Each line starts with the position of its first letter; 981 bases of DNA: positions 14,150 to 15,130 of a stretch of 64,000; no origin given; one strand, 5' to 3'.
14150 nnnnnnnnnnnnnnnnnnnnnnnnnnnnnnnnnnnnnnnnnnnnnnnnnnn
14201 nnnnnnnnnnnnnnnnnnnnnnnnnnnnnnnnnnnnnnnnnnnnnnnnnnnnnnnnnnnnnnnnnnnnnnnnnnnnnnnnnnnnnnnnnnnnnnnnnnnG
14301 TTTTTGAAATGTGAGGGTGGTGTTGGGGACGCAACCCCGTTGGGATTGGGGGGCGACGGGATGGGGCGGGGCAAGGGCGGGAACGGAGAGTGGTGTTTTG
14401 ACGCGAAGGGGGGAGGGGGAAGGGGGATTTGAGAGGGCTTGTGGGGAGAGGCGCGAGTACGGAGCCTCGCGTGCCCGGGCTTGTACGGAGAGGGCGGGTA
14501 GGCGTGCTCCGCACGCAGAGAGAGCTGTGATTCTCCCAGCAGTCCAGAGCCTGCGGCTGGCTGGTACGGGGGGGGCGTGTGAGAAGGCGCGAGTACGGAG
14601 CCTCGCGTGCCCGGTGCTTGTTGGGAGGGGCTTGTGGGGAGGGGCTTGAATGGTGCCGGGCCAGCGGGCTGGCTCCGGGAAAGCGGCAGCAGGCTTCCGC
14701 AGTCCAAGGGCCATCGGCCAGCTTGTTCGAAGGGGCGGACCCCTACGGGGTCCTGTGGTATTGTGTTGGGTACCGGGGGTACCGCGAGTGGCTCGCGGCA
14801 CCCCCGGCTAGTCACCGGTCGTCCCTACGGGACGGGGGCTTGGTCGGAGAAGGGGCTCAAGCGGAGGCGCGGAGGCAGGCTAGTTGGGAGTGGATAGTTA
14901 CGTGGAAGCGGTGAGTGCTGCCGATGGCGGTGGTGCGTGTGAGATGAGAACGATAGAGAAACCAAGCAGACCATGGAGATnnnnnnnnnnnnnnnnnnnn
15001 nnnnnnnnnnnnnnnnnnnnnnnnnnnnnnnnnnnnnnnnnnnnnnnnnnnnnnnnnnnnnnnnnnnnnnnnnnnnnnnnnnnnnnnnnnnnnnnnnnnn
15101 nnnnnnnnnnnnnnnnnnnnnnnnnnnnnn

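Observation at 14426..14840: Mosaic family of GC-rich intergenic repeats built from hairpins, with compensatory stem changes between copies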

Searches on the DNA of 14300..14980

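Call 58: search_rna_families(source=window, start=14300, end=14980, threshold=evalue, max_evalue=1)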
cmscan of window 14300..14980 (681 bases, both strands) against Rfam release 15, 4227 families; matches with E-value up to 1: 0.
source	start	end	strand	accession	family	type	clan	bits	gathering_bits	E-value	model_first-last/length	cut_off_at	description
